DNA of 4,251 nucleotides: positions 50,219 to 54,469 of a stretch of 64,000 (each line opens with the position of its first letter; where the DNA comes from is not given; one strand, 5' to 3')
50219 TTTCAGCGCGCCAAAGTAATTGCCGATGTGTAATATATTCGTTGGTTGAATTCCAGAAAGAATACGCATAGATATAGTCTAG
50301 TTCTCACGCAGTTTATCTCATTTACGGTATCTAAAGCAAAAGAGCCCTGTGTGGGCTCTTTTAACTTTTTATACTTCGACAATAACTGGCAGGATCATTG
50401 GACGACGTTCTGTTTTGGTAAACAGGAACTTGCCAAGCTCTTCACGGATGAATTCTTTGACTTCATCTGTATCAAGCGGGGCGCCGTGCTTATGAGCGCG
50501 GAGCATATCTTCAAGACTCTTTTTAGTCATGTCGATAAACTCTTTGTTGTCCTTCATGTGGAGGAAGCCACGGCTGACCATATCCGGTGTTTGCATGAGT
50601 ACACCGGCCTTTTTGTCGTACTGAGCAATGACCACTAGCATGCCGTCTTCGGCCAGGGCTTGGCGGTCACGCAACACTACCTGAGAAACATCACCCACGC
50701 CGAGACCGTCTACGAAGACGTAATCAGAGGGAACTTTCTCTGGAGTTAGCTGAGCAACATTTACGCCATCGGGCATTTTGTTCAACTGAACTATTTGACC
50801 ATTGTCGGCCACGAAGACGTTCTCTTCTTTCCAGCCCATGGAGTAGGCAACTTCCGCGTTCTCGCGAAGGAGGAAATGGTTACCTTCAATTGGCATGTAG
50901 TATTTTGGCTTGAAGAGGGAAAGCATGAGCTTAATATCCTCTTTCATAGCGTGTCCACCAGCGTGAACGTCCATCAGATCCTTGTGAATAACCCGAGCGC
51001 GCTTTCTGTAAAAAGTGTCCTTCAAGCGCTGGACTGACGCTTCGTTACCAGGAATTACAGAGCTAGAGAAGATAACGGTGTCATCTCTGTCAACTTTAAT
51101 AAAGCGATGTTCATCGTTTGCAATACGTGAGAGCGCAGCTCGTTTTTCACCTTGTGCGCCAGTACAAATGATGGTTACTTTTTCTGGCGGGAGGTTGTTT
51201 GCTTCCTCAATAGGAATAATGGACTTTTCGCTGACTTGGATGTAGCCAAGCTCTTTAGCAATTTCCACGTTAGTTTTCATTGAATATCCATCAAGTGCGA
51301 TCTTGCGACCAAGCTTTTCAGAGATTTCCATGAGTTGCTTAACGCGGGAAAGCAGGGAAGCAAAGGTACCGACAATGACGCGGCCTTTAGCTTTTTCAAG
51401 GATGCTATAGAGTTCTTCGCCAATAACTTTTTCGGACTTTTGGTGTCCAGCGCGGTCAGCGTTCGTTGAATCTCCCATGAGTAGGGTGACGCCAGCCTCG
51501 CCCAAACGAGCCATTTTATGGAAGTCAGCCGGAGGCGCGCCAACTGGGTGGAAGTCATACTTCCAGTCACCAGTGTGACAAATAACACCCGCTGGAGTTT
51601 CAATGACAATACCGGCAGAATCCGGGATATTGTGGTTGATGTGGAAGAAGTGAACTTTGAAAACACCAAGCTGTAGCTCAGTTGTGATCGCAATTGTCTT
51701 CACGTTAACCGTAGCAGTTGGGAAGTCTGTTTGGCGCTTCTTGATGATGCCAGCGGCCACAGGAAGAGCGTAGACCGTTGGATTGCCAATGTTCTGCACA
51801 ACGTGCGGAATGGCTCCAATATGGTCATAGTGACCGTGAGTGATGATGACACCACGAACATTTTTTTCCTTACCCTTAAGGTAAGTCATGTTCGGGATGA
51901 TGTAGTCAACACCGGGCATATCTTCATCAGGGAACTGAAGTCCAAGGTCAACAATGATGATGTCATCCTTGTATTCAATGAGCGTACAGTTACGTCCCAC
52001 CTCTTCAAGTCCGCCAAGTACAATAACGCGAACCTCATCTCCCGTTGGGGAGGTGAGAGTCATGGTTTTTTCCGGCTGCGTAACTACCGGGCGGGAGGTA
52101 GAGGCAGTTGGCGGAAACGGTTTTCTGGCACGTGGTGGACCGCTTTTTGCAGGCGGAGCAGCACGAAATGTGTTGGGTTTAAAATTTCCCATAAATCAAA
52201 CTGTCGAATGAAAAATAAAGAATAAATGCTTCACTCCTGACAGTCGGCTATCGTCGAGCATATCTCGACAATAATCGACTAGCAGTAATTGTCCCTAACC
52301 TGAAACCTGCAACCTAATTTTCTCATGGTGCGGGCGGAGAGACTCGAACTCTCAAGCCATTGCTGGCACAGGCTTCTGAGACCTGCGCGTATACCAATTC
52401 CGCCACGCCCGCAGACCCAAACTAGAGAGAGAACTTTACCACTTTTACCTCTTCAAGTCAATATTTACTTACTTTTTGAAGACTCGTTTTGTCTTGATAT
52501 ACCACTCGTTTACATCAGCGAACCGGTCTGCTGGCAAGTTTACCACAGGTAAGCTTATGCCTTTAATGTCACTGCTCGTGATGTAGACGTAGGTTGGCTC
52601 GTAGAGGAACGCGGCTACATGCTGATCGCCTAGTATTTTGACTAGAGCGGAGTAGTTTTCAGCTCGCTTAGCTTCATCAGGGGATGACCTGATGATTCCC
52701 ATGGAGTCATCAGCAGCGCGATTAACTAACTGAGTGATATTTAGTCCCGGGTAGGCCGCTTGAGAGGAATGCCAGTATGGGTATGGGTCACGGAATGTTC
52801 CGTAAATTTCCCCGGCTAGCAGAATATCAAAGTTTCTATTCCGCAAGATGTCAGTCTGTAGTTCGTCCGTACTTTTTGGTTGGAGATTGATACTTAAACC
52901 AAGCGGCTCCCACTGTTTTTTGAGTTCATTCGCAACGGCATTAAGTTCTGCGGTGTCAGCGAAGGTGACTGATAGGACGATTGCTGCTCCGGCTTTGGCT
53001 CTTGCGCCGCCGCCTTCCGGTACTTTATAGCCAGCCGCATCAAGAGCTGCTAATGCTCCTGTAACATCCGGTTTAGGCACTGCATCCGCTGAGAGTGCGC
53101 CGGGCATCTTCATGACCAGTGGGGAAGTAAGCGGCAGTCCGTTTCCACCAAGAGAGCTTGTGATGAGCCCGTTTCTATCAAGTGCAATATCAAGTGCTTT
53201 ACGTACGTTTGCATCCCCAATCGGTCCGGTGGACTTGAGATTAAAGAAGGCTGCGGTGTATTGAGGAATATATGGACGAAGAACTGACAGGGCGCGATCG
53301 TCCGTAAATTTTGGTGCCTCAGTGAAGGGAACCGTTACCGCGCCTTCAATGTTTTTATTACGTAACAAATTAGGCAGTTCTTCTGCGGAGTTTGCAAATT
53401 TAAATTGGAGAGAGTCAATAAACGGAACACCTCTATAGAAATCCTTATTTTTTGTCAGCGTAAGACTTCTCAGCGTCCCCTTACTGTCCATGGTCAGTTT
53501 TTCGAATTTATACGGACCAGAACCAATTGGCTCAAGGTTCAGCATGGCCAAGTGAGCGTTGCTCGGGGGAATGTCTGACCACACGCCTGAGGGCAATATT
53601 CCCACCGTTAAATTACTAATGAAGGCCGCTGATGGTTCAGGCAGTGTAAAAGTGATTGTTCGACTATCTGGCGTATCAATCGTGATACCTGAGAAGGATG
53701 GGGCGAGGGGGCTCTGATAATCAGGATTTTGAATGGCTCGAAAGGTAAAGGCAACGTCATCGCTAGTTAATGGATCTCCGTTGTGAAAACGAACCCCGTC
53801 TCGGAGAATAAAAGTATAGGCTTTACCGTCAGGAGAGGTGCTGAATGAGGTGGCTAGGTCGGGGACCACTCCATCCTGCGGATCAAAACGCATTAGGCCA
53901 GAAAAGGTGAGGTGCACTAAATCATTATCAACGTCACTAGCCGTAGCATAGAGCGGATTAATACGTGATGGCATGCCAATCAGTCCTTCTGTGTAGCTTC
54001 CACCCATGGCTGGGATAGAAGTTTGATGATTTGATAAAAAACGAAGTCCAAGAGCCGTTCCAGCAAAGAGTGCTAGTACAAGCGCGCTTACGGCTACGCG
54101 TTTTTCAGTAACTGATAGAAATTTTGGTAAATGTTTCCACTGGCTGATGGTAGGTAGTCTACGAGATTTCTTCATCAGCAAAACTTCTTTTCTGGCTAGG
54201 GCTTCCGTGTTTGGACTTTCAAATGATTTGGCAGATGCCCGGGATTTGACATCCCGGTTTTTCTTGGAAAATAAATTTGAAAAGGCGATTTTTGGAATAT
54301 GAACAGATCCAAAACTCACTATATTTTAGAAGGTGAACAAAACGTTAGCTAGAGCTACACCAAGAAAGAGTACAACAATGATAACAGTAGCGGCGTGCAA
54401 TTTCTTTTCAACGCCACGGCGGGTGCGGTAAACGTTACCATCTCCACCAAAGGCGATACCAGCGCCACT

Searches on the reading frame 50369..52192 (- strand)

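Call 75: search_protein_families(library=pfam, proteins=[window:50369-52192:-], max_evalue=0.00001)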
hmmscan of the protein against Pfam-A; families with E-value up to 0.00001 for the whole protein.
window:50369-52192:- (607 aa): 4 families
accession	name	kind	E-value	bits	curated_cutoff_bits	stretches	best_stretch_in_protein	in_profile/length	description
PF22505.1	RNase_J_b_CASP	-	4.6e-46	156.1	27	1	269-390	1-122/126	Ribonuclease J, beta-CASP domain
PF17770.6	RNase_J_C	-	9.1e-27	94.5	23.8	1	506-607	1-102/102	Ribonuclease J C-terminal domain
PF00753.33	Lactamase_B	-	4.1e-14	53.4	22.7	1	65-210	4-150/196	Metallo-beta-lactamase superfamily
PF12706.13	Lactamase_B_2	-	3.5e-11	43.5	27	1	110-212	29-145/200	Beta-lactamase superfamily domain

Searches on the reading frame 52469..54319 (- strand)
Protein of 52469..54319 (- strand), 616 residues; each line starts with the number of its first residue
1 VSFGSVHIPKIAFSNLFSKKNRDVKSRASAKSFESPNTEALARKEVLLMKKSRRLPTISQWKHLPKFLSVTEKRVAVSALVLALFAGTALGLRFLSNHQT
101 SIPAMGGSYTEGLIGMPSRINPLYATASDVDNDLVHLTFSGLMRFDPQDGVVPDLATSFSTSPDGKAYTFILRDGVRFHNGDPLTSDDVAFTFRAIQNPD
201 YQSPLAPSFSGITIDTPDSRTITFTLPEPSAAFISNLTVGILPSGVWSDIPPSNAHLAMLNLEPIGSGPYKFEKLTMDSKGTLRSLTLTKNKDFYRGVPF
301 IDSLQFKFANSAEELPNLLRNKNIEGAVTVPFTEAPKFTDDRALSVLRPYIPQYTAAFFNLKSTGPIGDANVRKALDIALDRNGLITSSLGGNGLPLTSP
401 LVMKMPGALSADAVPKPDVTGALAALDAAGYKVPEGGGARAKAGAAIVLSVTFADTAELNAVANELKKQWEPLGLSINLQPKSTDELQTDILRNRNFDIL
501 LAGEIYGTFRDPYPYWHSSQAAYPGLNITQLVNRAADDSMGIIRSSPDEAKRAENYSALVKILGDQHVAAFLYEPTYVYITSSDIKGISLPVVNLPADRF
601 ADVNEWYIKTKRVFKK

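Call 75: search_protein_families(library=pfam, proteins=[window:52469-54319:-], max_evalue=0.00001)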
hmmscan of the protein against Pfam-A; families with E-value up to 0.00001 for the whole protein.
window:52469-54319:- (616 aa): 1 family
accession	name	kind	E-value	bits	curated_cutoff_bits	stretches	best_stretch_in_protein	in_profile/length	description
PF00496.27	SBP_bac_5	-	4.1e-67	227.3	32.4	1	151-518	2-360/368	Bacterial extracellular solute-binding proteins, family 5 Middle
